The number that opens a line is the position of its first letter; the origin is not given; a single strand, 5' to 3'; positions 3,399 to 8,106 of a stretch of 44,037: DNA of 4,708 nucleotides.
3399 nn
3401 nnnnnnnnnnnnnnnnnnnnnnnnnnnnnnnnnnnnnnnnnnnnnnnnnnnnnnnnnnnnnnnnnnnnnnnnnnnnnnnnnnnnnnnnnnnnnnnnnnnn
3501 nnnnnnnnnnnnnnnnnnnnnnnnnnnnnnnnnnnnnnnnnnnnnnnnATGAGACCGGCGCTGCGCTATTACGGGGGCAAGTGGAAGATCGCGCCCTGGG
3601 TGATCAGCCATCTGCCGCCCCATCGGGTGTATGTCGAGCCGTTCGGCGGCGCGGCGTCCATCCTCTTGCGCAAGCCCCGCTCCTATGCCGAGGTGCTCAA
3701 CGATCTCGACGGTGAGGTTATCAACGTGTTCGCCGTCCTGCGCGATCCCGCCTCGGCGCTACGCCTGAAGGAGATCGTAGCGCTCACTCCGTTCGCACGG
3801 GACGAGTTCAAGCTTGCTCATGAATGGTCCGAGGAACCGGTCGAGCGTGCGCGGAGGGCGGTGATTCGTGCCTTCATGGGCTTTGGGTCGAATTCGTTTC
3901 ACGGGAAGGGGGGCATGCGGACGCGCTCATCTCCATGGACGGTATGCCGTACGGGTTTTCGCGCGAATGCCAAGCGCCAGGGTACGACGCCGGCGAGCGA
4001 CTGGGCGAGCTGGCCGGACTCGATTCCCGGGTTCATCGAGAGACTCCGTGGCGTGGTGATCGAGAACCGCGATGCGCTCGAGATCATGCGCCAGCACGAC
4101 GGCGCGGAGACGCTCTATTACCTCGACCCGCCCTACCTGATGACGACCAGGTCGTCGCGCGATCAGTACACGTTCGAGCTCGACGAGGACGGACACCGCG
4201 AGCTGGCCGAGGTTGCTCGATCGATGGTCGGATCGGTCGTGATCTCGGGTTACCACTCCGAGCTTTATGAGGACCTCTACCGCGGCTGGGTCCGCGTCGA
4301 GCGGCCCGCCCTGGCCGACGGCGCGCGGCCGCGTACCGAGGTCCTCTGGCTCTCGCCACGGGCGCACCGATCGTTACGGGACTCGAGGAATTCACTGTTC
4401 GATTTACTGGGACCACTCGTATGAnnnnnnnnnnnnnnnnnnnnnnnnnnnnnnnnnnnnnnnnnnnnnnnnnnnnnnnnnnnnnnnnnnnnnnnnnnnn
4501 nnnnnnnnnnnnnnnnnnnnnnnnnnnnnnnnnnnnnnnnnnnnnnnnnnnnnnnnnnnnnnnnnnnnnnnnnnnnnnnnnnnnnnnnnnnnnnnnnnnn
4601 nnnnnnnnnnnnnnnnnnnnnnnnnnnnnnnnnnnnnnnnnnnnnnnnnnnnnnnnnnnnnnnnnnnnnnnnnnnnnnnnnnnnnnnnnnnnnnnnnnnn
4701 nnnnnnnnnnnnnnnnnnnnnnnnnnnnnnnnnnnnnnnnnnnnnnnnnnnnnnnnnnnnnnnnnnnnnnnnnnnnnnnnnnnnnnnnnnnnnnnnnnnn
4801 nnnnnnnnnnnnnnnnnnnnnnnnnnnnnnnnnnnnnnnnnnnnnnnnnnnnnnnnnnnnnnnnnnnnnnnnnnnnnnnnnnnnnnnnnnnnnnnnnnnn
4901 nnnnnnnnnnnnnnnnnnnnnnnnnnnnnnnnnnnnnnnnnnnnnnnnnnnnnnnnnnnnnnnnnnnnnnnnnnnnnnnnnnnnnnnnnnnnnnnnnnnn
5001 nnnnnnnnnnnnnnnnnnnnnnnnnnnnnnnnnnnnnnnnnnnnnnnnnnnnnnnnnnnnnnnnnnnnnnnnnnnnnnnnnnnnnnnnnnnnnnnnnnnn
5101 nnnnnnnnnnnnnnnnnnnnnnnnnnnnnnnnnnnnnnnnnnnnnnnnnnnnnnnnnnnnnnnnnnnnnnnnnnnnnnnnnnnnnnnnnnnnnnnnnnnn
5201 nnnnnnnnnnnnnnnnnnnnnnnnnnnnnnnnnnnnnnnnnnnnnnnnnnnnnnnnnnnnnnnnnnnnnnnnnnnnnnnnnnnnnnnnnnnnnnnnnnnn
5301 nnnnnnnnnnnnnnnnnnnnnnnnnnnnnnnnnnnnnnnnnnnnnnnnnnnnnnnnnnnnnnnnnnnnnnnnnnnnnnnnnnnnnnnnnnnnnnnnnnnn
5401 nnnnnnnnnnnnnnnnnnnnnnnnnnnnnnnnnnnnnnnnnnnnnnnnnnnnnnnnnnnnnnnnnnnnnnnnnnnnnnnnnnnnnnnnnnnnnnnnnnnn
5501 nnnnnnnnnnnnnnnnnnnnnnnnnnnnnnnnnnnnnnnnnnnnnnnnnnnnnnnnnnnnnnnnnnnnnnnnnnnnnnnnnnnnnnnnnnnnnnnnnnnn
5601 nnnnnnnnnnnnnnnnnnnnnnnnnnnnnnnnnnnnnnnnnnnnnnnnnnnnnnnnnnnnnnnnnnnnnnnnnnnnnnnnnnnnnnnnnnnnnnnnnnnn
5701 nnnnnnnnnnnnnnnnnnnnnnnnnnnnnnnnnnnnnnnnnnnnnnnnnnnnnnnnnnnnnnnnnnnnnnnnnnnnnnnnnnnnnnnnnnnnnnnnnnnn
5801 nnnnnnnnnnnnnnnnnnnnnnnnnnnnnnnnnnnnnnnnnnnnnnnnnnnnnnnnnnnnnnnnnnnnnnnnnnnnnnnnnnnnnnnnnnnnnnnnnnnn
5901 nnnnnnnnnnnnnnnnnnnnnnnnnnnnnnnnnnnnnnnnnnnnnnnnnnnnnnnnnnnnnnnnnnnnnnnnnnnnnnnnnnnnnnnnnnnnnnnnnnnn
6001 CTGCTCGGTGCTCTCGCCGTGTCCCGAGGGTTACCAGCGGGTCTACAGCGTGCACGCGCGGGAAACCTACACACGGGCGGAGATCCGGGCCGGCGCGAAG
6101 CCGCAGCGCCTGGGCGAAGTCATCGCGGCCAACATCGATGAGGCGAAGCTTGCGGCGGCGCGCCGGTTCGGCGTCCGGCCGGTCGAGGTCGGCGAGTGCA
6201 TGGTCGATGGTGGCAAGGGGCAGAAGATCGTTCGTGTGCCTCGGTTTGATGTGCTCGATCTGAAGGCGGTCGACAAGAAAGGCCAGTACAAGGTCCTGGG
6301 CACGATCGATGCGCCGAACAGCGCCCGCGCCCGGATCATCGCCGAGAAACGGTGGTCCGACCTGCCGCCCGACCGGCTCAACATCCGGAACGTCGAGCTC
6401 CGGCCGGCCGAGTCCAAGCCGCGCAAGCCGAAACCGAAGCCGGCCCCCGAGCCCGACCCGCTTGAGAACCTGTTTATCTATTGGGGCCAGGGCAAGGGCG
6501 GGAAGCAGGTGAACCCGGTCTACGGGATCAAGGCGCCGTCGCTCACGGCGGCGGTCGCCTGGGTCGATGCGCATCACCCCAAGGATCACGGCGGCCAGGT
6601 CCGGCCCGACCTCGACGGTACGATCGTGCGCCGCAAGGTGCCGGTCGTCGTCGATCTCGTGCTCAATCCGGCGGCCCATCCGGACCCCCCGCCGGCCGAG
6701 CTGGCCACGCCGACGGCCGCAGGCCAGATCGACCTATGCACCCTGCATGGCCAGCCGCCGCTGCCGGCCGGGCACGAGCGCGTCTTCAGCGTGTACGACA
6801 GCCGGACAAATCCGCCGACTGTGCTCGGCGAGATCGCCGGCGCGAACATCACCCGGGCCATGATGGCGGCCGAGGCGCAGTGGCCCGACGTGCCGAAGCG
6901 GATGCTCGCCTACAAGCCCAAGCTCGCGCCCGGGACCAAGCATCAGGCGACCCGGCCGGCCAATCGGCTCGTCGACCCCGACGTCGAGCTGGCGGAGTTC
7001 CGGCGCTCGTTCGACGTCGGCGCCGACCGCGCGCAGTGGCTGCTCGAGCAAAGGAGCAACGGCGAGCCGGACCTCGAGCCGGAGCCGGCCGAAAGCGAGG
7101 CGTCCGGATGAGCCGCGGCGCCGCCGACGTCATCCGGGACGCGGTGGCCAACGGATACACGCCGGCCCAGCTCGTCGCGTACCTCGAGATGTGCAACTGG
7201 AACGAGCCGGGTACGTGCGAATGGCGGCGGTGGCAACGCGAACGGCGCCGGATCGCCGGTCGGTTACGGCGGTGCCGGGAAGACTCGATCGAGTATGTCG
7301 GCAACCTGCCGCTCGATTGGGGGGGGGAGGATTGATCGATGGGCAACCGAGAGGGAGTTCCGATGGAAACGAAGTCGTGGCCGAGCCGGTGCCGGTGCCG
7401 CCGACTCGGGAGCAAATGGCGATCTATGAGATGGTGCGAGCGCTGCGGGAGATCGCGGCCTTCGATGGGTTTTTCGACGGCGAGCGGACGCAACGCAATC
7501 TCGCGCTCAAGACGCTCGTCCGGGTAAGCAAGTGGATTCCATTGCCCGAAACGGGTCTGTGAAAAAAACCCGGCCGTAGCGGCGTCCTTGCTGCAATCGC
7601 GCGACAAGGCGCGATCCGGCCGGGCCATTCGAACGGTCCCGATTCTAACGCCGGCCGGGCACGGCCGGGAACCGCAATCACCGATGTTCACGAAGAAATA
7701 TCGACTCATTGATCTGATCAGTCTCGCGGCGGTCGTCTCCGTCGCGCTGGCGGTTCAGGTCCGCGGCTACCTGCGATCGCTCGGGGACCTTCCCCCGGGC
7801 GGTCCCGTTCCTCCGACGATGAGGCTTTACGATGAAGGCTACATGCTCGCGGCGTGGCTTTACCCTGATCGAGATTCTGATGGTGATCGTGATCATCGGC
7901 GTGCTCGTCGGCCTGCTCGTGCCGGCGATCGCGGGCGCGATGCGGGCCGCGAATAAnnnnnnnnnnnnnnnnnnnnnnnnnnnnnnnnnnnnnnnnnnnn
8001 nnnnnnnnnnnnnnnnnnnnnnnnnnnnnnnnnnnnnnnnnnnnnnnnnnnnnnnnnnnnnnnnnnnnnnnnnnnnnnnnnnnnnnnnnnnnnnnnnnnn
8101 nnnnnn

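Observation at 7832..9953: Phage-encoded GspG/type-IV-pilin-like prepilin heading a three-gene accessory block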

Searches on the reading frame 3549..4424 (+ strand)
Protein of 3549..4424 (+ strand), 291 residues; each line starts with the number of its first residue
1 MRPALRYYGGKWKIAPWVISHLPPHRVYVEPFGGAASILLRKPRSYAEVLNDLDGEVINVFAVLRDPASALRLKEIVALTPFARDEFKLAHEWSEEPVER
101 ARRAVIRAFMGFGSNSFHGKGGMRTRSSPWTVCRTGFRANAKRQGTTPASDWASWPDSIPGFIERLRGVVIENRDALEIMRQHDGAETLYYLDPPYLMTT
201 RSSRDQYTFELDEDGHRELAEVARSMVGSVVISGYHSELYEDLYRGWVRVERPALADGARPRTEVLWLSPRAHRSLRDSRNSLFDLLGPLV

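Call 53: search_protein_families(library=phrogs, proteins=[window:3549-4424:+], max_evalue=0.01)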
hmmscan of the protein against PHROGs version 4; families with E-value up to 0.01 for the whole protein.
window:3549-4424:+ (291 aa): 4 families
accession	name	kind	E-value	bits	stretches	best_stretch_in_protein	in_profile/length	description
phrog_56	-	other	4.6e-60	205.6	1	1-274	61-327/647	DNA methyltransferase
phrog_1996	-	other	1.1e-26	94.5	1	135-269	3-140/150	DNA methyltransferase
phrog_23217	-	unknown function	2.3e-15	57.7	1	2-103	4-105/109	-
phrog_13242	-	unknown function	1.4e-12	48.3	1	10-197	34-198/450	-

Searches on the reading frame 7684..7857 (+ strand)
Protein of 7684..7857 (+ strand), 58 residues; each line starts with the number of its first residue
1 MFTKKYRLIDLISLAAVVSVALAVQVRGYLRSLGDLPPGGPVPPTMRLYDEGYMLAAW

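Call 71: search_protein_representatives(protein=window:7684-7857:+)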
Query: 58 residues. Proteins with E-value up to 0.001 (for the whole library): 4; up to 1e-10: 0; up to 1e-30: 0. The best 4 are listed.
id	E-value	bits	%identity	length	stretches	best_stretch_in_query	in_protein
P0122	4.5e-08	48.9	38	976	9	21-49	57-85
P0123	2.8e-06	43.3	48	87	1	5-56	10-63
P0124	2.1e-05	40.5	52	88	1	10-53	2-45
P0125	7.0e-04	35.8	44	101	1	9-53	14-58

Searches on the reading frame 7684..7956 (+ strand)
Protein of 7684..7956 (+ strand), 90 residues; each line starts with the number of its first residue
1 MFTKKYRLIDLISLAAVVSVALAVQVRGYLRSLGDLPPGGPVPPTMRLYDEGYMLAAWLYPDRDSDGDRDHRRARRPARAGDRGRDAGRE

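Call 53: search_protein_families(library=phrogs, proteins=[window:7684-7956:+], max_evalue=0.01)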
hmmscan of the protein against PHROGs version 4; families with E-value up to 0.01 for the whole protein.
window:7684-7956:+ (90 aa): 0 families

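Call 75: search_protein_families(library=padloc, proteins=[window:7684-7956:+], max_evalue=0.01)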
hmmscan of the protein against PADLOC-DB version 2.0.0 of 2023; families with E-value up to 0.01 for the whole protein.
window:7684-7956:+ (90 aa): 0 families
